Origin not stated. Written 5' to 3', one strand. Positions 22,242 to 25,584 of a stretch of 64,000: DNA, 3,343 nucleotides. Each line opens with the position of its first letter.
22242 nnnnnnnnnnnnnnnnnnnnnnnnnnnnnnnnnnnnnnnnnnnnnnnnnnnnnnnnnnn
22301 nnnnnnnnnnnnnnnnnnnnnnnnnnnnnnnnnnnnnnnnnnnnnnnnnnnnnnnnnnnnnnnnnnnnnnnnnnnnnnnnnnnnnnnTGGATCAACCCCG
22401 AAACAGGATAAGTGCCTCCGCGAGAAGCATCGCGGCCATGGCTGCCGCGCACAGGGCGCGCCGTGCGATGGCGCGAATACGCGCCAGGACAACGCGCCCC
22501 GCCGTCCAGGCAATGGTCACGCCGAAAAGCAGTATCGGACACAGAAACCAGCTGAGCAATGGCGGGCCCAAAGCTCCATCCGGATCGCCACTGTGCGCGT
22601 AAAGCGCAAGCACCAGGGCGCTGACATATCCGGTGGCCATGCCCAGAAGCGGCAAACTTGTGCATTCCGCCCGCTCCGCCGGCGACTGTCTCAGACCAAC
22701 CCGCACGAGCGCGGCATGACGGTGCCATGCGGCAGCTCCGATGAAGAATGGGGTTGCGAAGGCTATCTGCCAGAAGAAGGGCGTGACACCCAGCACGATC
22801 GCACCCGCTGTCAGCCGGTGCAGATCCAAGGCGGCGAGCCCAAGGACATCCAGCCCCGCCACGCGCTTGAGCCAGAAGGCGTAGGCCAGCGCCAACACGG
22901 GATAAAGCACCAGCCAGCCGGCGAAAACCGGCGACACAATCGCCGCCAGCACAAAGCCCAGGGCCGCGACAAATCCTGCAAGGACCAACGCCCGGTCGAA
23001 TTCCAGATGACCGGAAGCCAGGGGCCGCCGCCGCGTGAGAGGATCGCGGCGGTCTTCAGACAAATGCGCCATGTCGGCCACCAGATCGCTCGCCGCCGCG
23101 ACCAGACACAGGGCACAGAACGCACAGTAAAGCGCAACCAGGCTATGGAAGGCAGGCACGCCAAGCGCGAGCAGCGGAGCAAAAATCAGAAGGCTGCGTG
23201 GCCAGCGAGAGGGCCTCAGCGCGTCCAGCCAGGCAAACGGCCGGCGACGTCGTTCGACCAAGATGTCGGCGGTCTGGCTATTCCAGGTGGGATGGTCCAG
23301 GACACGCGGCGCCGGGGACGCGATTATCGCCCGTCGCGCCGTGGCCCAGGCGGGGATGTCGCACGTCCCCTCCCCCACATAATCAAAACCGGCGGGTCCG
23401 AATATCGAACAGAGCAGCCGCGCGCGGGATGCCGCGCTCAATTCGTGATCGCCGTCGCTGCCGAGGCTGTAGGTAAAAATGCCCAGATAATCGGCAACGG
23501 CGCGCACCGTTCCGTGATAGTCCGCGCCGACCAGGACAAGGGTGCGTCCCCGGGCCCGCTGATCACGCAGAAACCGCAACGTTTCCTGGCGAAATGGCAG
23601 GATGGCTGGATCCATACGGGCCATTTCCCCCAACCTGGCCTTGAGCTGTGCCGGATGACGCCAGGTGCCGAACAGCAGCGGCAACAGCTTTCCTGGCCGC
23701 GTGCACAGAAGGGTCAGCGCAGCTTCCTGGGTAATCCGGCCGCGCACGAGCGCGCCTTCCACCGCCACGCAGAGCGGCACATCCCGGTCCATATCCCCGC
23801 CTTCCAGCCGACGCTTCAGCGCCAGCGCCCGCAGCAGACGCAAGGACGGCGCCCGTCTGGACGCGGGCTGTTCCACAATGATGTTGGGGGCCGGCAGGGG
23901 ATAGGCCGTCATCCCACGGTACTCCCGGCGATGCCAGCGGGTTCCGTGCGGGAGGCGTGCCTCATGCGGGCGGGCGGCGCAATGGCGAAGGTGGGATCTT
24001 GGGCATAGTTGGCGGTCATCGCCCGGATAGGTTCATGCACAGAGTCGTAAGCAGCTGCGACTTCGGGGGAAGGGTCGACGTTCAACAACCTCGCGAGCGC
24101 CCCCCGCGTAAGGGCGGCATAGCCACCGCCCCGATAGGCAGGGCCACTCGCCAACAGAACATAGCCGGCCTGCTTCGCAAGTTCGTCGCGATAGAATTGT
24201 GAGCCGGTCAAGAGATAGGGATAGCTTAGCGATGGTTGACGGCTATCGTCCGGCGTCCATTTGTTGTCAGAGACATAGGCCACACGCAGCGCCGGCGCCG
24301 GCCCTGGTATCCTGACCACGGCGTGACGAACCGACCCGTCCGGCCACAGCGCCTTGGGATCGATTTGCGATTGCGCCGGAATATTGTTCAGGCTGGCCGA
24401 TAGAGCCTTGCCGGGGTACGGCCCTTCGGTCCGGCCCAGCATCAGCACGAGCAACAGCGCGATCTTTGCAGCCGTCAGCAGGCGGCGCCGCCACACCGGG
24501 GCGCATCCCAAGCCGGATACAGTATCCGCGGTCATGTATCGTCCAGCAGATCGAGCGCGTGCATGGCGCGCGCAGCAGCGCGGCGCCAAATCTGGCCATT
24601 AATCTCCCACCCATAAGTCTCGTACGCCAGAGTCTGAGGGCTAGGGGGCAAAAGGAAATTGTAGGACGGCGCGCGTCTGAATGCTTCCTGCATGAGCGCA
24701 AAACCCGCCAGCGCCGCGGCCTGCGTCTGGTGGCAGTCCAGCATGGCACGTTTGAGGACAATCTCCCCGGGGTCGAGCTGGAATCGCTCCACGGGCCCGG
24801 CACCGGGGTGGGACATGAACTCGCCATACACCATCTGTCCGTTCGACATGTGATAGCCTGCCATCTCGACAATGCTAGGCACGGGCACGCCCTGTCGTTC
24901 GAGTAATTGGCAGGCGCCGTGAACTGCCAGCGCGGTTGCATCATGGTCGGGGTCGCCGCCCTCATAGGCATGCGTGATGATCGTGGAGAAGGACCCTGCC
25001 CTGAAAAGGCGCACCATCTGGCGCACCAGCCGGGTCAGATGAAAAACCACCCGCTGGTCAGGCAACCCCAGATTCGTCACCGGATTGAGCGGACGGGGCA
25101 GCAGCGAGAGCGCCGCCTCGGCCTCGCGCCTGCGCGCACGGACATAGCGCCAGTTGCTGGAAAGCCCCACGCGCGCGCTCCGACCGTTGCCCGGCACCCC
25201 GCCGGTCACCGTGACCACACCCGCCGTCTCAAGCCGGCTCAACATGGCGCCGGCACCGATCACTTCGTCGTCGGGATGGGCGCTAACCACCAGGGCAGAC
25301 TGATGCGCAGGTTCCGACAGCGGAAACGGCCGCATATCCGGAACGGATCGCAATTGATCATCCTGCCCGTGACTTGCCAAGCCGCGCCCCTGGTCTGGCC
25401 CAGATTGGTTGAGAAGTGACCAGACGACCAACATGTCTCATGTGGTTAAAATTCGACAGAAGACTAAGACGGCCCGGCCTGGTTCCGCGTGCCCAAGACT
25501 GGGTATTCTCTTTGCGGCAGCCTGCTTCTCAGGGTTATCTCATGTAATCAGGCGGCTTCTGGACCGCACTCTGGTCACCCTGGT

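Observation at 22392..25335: A 'shadow operon': three consecutive coupled genes are each degenerate paralogues of intact genes elsewhere in the locus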

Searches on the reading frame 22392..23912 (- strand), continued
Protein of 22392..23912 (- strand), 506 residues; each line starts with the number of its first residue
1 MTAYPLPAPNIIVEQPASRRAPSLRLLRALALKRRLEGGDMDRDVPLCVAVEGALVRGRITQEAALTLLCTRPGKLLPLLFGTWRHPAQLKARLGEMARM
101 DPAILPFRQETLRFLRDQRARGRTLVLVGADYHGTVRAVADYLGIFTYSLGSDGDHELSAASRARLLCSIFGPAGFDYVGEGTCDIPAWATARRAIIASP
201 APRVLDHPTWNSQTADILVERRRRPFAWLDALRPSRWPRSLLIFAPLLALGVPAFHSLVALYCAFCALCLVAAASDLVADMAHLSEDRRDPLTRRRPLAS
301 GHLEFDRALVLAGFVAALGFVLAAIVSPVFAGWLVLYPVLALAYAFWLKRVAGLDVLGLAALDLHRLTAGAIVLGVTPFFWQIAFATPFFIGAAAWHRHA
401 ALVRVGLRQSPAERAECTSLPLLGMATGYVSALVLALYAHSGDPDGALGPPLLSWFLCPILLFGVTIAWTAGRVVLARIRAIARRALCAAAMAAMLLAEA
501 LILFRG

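Call 63: find_encoding_contigs(protein=P0032, flank=7000, max_places=1)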
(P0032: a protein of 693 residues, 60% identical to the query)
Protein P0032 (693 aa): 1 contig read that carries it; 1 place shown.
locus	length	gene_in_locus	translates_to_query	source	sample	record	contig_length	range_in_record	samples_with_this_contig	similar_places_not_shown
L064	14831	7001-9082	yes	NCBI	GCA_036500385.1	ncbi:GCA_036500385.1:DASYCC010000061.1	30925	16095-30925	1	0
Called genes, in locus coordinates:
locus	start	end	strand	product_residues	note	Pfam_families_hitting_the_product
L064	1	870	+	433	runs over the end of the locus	PF09594:GT87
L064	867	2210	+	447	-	PF09594:GT87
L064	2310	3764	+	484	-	PF12710:HAD (faint), PF01040:UbiA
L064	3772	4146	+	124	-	PF00892:EamA (faint), PF10639:TMEM234 (weak)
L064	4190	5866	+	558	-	PF20604:DUF6798 (weak)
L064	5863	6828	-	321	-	PF00535:Glycos_transf_2, PF13641:Glyco_tranf_2_3 (weak), PF13632:Glyco_trans_2_3 (weak)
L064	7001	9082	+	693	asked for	-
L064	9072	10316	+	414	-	PF13439:Glyco_transf_4, PF13579:Glyco_trans_4_4, PF00534:Glycos_transf_1, PF13692:Glyco_trans_1_4, PF13524:Glyco_trans_1_2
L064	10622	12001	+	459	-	PF19358:DUF5935, PF04932:Wzy_C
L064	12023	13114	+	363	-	PF01073:3Beta_HSD, PF01370:Epimerase, PF02719:Polysacc_synt_2, PF04321:RmlD_sub_bind, PF05368:NmrA (weak), PF07993:NAD_binding_4 (faint), PF13460:NAD_binding_10 (weak), PF16363:GDP_Man_Dehyd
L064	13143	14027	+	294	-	PF05721:PhyH (weak)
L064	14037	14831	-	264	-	PF03797:Autotransporter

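Call 64: find_encoding_contigs(protein=P0037, flank=7000, max_places=1)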
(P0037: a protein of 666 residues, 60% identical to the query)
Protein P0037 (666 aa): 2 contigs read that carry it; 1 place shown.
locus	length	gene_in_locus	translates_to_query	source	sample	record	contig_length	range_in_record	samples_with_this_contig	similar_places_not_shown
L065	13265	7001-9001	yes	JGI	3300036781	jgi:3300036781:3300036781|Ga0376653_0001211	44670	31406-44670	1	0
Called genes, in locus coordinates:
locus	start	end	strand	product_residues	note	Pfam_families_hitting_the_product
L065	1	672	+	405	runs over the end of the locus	PF13439:Glyco_transf_4, PF00534:Glycos_transf_1, PF13692:Glyco_trans_1_4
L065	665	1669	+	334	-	PF00535:Glycos_transf_2, PF10111:Glyco_tranf_2_2, PF13641:Glyco_tranf_2_3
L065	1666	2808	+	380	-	PF13439:Glyco_transf_4 (weak), PF20706:GT4-conflict, PF00534:Glycos_transf_1, PF13692:Glyco_trans_1_4, PF13524:Glyco_trans_1_2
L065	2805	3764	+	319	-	PF00535:Glycos_transf_2, PF10111:Glyco_tranf_2_2 (weak)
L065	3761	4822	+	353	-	PF13439:Glyco_transf_4, PF13579:Glyco_trans_4_4 (weak), PF13692:Glyco_trans_1_4, PF00534:Glycos_transf_1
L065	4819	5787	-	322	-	PF00535:Glycos_transf_2, PF13641:Glyco_tranf_2_3 (weak)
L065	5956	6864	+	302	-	PF02585:PIG-L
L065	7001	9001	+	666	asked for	-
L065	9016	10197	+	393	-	PF13439:Glyco_transf_4, PF13579:Glyco_trans_4_4, PF00534:Glycos_transf_1, PF13692:Glyco_trans_1_4, PF13524:Glyco_trans_1_2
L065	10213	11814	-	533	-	PF00005:ABC_tran, PF02463:SMC_N (weak), PF13304:AAA_21 (faint), PF13401:AAA_22 (faint), PF13476:AAA_23 (faint), PF13555:AAA_29 (faint), PF13604:AAA_30 (faint), PF00005:ABC_tran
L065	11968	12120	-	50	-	PF00391:PEP-utilizers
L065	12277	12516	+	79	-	-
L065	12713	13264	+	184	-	?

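Call 65: find_encoding_contigs(protein=P0072, flank=7000, max_places=1)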
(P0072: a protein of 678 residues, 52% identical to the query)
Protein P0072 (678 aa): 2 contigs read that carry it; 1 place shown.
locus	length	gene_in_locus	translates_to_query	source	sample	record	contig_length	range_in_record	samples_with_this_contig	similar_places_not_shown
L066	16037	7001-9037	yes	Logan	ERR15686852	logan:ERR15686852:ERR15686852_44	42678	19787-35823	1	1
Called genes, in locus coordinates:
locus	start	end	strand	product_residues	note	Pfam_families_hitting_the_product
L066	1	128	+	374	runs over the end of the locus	PF00155:Aminotran_1_2, PF01041:DegT_DnrJ_EryC1, PF01053:Cys_Met_Meta_PP, PF01212:Beta_elim_lyase, PF00266:Aminotran_5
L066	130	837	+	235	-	PF25087:GMPPB_C (faint), PF00132:Hexapep (weak)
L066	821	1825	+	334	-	PF05368:NmrA (weak), PF08659:KR (weak), PF01073:3Beta_HSD, PF01370:Epimerase, PF02719:Polysacc_synt_2, PF07993:NAD_binding_4 (weak), PF13460:NAD_binding_10, PF16363:GDP_Man_Dehyd, +1 more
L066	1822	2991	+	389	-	PF01041:DegT_DnrJ_EryC1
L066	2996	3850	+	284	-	PF01061:ABC2_membrane, PF12698:ABC2_membrane_3 (weak)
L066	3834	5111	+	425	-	PF00005:ABC_tran, PF13304:AAA_21 (faint), PF14524:Wzt_C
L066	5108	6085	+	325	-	PF00535:Glycos_transf_2, PF10111:Glyco_tranf_2_2 (faint), PF13641:Glyco_tranf_2_3, PF13632:Glyco_trans_2_3 (faint)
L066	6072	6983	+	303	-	-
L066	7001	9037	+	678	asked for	-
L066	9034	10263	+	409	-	PF13439:Glyco_transf_4, PF13579:Glyco_trans_4_4, PF00534:Glycos_transf_1, PF13692:Glyco_trans_1_4, PF13524:Glyco_trans_1_2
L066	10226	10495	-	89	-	-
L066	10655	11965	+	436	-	PF19358:DUF5935, PF04932:Wzy_C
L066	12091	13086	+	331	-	PF01073:3Beta_HSD, PF01370:Epimerase, PF02719:Polysacc_synt_2, PF04321:RmlD_sub_bind, PF05368:NmrA, PF07993:NAD_binding_4, PF13460:NAD_binding_10, PF16363:GDP_Man_Dehyd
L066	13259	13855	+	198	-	PF00196:GerE (weak)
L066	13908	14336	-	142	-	PF13545:HTH_Crp_2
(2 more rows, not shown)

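Call 66: predict_structure(alignment_id=A3)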
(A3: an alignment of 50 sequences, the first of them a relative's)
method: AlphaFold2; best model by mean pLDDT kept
length: 692 residues; sequences in the alignment: 50
mean_pLDDT: 92.1   pTM: 0.90
mean pLDDT of the five models: 92.1, 91.2, 90.5, 90.0, 88.9
residues with pLDDT >= 90: 580; 70-90: 65; 50-70: 19; < 50: 28
segments of 3 or more residues with pLDDT < 50: 1-11, 676-692
pLDDT, mean of each block of 10 residues (from residue 1): 43 67 85 60 87 95 97 94 97 97 98 97 95 79 96 88 97 95 97 97 94 98 96 98 98 96 89 97 96 93 93 94 89 97 96 97 96 98 96 95 92 96 98 97 94 93 97 98 98 98 96 96 96 98 98 98 98 97 95 98 97 91 95 95 98 94 96 62 43 30
secondary structure, 60 per line:
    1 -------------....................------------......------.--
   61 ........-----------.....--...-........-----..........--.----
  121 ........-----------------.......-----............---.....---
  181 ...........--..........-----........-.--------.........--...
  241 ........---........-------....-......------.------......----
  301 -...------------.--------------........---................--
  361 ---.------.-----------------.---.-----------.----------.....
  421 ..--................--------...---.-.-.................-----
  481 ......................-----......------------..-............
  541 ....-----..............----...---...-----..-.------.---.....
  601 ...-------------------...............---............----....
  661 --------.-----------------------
elements in order (helices of 4 or more, strands of 3 or more residues): H14-33 E46-51 E61-68 E80-84 E87-89 E91-98 E104-113 E121-128 E146-152 E158-162 H163-169 E173-177 E181-191 E194-203 E209-216 E227-235 E238-248 E252-259 E267-270 H272-277 H291-296 H332-339 H343-358 H416-422 H425-440 H459-475 H481-502 H508-513 H529-544 H550-563 H596-603 H623-637 H641-652 H657-660

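Call 69: fold_search(model_id=the predicted structure, library=pdb)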
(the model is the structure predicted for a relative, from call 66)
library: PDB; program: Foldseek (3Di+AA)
matches with E <= 10: 361; with E <= 0.001: 11
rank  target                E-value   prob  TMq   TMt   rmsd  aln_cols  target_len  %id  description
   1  5xqg_H                2.5e-06  1.00  0.26  0.22  18.1       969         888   11  Crystal structure of a PL 26 exo-rhamnogalacturonan lyase from Penicillium chrysogenum complexed with unsaturated gala (released 2018-03-21)
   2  5xqj_G                2.0e-05  1.00  0.34  0.28  14.0      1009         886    9  Crystal structure of a PL 26 exo-rhamnogalacturonan lyase from Penicillium chrysogenum complexed with unsaturated gala (released 2018-04-04)
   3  2wyi_B                4.8e-05  1.00  0.18  0.14   9.2       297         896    9  Structure of the Streptococcus pyogenes family GH38 alpha-mannosidase complexed with swainsonine (released 2010-02-16)
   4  2wyi_A                7.2e-05  1.00  0.18  0.15   9.1       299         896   10  Structure of the Streptococcus pyogenes family GH38 alpha-mannosidase complexed with swainsonine (released 2010-02-16)
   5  5xqo_B                8.4e-05  1.00  0.32  0.27  14.1      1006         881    9  Crystal structure of a PL 26 exo-rhamnogalacturonan lyase from Penicillium chrysogenum complexed with tetrameric subst (released 2018-03-21)
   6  5xq3_B                9.8e-05  1.00  0.34  0.28  13.5       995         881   10  Crystal structure of a PL 26 exo-rhamnogalacturonan lyase from Penicillium chrysogenum (released 2018-03-21)
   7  5xqg_E                1.3e-04  1.00  0.43  0.35  10.6      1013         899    9  Crystal structure of a PL 26 exo-rhamnogalacturonan lyase from Penicillium chrysogenum complexed with unsaturated gala (released 2018-03-21)
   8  2wyh_B                2.4e-04  1.00  0.17  0.14  10.3       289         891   10  Structure of the Streptococcus pyogenes family GH38 alpha-mannosidase (released 2010-02-16)
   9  5xqg_G                2.4e-04  0.99  0.34  0.28  13.3      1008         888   10  Crystal structure of a PL 26 exo-rhamnogalacturonan lyase from Penicillium chrysogenum complexed with unsaturated gala (released 2018-03-21)
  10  5kbp_B                7.1e-04  1.00  0.17  0.14   9.2       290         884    9  The crystal structure of an alpha-mannosidase from Enterococcus faecalis V583 (released 2016-07-13)
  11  2wyh_A                9.2e-04  1.00  0.17  0.13  10.1       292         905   10  Structure of the Streptococcus pyogenes family GH38 alpha-mannosidase (released 2010-02-16)
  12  6f04                  1.4e-03  1.00  0.28  0.45   9.7       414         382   13  N-acetylglucosamine-2-epimerase (released 2018-09-26)
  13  3lvt                  1.9e-03  1.00  0.18  0.16   8.1       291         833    8  The Crystal Structure of a Protein in the Glycosyl Hydrolase Family 38 from Enterococcus faecalis to 2.55A (released 2010-03-16)
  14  2ow6                  4.4e-03  0.99  0.17  0.12  10.8       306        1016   10  Golgi alpha-mannosidase II complex with (1r,5s,6s,7r,8s)-1-thioniabicyclo[4.3.0]nonan-5,7,8-triol chloride (released 2008-01-08)
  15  3gt5                  5.2e-03  0.97  0.23  0.37   9.8       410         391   12  Crystal structure of an N-acetylglucosamine 2-epimerase family protein from Xylella fastidiosa (released 2009-04-14)
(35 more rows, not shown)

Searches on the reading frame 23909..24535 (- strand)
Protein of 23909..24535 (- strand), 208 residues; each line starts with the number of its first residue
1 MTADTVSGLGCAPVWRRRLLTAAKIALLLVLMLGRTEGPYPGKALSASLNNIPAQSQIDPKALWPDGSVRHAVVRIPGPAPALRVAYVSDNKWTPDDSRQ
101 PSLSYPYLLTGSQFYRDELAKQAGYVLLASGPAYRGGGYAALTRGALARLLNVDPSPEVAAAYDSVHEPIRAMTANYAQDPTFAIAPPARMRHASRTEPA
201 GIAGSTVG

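Call 4: search_protein_families(library=pfam, proteins=[window:23909-24535:-], max_evalue=0.01)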
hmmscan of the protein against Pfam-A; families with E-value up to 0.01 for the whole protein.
window:23909-24535:- (208 aa): 0 families

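Call 47: search_protein_families(library=pfam, proteins=[window:23909-24535:-], max_evalue=1)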
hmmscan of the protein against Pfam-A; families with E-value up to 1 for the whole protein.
window:23909-24535:- (208 aa): 1 family
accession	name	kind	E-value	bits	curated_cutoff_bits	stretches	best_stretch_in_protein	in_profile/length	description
PF19501.5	PcRGLX_1st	-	0.074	13.3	22.1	1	49-72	43-64/83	PcRGLX-like N-terminal RIFT barrel domain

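Call 71: find_homologous_proteins(query=window:23909-24535:-, max_evalue=0.001)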
Query window:23909-24535:- (208 aa): 6 proteins with E <= 0.001 among 3957 candidates.
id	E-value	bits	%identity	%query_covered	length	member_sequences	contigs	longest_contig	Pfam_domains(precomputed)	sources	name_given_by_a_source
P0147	1.1e-131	455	100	100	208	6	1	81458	-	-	-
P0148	2.0e-27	115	61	37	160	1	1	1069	PF19501.6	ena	-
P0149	5.8e-23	100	40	97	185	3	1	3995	-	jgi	-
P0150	2.3e-15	75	64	24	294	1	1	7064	-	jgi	jgi:hypothetical protein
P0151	1.2e-11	63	72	22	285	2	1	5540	-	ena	-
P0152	3.3e-11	62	91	17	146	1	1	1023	PF19501.6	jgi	jgi:hypothetical protein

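Call 74: find_encoding_contigs(protein=P0152, flank=2000, max_places=3)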
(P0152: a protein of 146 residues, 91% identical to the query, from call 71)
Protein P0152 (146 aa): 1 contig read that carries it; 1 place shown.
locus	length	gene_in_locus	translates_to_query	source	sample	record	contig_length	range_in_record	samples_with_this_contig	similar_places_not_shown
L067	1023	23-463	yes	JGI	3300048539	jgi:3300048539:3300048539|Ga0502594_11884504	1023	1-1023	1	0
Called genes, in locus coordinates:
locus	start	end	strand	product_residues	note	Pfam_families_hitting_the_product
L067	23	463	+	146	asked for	PF19501:PcRGLX_1st (weak)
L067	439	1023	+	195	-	?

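Call 75: find_encoding_contigs(protein=P0148, flank=2000, max_places=3)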
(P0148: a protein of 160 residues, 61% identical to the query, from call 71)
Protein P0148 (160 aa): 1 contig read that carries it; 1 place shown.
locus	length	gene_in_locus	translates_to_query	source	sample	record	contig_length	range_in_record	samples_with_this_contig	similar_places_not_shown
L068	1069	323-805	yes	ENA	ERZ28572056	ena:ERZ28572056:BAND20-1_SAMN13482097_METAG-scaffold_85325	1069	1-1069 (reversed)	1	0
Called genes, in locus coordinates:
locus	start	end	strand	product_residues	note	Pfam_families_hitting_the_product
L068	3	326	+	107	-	?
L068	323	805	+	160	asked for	PF19501:PcRGLX_1st (weak)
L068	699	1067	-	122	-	?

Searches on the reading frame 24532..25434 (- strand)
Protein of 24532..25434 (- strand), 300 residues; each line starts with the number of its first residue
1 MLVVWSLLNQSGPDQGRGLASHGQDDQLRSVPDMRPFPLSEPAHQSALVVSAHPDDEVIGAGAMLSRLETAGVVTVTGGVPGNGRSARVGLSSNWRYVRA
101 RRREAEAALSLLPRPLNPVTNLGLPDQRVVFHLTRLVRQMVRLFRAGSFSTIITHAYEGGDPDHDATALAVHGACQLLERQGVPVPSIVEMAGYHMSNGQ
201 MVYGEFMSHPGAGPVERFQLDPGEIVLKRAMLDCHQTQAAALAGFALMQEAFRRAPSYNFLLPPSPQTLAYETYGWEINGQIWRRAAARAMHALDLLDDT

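Call 4: search_protein_families(library=pfam, proteins=[window:24532-25335:-], max_evalue=0.01)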
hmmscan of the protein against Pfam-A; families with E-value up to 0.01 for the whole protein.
window:24532-25335:- (267 aa): 1 family
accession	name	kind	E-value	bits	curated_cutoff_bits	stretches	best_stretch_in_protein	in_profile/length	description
PF02585.22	PIG-L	-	2.1e-18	67.5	28.2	1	15-141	1-128/129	GlcNAc-PI de-N-acetylase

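Call 29: search_solved_structures(query=window:24532-25434:-, max_evalue=0.01, show_alignments=2)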
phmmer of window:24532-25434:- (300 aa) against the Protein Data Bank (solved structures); distinct sequences matched with E-value up to 0.01: 0.

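Call 48: search_protein_families(library=ncbifam, proteins=[window:24532-25434:-], max_evalue=0.001)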
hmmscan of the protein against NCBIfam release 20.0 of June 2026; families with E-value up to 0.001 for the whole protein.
window:24532-25434:- (300 aa): 2 families
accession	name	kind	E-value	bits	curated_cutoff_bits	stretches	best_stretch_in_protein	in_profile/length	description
TIGR04000.1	thiol_BshB2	equivalog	3.9e-06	26.7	195.25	1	47-185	3-144/217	bacillithiol biosynthesis deacetylase BshB2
TIGR04001.1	thiol_BshB1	equivalog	1e-05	25.4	182.5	1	47-175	4-122/226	bacillithiol biosynthesis deacetylase BshB1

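Call 78: search_protein_representatives(protein=window:24532-25434:-)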
Query: 300 residues. Proteins with E-value up to 0.001 (for the whole library): 2271; up to 1e-10: 1141; up to 1e-30: 522. The best 150 are listed.
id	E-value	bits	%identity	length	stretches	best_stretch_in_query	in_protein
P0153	1.2e-85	304.1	93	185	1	1-152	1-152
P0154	5.3e-78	279.0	51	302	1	27-298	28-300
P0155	5.3e-67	242.9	48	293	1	45-298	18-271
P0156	4.3e-63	230.1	48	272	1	46-297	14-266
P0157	6.4e-63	229.5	47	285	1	37-298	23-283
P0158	1.2e-62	228.6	48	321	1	46-292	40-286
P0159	1.3e-61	225.2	44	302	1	36-299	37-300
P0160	5.3e-60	219.9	44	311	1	43-297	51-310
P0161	6.5e-58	213.0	41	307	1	41-298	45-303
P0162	2.6e-55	204.5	43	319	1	29-298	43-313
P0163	2.0e-53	198.3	45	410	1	46-294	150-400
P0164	1.1e-51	192.6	43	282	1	46-292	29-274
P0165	2.5e-51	191.4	44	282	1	39-298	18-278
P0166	3.0e-51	191.2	43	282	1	37-292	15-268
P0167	4.6e-51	190.6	42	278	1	46-291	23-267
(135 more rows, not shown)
